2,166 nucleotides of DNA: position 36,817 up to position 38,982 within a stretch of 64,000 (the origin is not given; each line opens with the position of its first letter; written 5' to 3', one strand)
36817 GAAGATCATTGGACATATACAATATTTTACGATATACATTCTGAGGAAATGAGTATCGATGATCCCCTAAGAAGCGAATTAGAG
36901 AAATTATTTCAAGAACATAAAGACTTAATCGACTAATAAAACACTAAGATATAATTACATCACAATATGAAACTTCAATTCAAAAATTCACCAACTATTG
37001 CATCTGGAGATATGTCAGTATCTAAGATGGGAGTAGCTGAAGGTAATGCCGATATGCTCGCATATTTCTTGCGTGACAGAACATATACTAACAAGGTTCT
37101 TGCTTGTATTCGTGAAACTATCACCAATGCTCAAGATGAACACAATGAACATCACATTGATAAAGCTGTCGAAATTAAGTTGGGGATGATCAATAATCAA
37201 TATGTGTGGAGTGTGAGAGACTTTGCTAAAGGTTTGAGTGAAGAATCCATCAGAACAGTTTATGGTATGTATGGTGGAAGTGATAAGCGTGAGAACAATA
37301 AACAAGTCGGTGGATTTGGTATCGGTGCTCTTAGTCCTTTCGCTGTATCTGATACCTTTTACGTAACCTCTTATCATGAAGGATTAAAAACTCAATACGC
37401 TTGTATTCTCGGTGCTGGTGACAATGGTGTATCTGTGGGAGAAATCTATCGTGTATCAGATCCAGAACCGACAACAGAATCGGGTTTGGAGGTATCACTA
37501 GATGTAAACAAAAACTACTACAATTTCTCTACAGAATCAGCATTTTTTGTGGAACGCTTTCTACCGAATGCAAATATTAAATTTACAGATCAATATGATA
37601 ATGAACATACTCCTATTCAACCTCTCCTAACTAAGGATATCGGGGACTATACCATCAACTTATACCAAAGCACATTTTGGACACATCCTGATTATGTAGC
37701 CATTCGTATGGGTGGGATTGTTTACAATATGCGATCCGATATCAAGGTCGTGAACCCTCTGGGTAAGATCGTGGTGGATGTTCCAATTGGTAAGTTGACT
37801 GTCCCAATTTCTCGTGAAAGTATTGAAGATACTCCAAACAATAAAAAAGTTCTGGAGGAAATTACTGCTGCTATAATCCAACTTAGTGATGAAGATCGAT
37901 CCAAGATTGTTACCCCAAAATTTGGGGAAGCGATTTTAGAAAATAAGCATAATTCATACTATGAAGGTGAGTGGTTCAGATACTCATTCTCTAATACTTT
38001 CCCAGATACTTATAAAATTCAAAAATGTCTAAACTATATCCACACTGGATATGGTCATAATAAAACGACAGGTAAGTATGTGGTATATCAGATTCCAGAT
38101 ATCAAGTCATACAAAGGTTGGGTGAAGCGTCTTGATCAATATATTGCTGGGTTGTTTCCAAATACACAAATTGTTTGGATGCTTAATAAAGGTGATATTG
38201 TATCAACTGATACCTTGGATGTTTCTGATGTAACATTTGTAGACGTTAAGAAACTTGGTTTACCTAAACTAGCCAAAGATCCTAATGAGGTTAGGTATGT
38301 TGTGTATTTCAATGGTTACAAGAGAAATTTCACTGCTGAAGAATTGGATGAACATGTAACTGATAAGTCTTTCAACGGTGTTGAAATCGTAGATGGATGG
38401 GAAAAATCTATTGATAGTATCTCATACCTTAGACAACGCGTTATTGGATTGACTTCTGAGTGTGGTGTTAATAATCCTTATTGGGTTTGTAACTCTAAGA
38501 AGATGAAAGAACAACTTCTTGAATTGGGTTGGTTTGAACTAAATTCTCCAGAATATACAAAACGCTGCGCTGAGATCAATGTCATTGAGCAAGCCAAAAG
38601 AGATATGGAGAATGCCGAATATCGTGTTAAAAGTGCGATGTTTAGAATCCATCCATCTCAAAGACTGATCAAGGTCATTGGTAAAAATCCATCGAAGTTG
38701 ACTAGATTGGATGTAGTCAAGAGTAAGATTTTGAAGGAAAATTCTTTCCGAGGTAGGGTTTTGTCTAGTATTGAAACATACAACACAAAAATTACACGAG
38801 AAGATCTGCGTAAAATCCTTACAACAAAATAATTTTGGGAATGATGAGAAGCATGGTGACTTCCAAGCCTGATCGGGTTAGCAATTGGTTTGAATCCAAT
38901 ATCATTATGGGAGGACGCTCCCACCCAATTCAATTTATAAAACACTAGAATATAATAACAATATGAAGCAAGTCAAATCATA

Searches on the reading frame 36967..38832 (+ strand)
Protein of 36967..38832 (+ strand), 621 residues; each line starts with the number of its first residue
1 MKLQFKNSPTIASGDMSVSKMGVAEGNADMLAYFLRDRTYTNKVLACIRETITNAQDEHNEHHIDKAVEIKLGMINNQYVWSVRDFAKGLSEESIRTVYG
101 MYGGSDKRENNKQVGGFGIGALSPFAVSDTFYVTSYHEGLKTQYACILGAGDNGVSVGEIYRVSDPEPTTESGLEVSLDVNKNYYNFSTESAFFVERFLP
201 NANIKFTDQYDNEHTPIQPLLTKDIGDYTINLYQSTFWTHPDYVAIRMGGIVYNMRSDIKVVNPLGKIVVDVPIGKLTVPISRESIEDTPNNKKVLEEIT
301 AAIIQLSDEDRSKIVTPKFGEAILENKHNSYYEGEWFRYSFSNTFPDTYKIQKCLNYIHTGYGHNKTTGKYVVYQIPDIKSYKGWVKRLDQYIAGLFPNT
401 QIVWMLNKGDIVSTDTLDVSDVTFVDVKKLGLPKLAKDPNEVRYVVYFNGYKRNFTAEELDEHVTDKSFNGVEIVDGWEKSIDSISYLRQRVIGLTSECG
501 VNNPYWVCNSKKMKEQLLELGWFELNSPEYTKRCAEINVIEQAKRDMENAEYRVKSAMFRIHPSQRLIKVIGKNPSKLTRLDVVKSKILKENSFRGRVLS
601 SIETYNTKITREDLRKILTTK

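Call 3: search_protein_families(library=pfam, proteins=[window:36967-38832:+], max_evalue=0.01)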
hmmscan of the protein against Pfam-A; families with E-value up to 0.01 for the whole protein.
window:36967-38832:+ (621 aa): 0 families

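Call 4: search_protein_families(library=phrogs, proteins=[window:36967-38832:+], max_evalue=0.001)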
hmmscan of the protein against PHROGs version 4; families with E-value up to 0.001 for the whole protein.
window:36967-38832:+ (621 aa): 7 families
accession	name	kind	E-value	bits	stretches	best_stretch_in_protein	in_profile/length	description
phrog_612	-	lysis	7.2e-49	168.6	1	1-362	1-353/725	RIIA lysis inhibitor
phrog_2979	-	lysis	8e-41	141.5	1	14-258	16-252/846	RIIA lysis inhibitor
phrog_24904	-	lysis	3.6e-19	69.8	1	5-287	6-274/695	RIIA lysis inhibitor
phrog_38678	-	lysis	1.6e-18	67.4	1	28-155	34-165/805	RIIA lysis inhibitor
phrog_30832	-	lysis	1.3e-17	64.8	1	1-200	1-195/735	RIIA lysis inhibitor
phrog_3661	-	lysis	1e-15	58.3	1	95-305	170-393/917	RIIA lysis inhibitor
phrog_609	-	lysis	1.2e-13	51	1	35-301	36-296/1055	RIIB lysis inhibitor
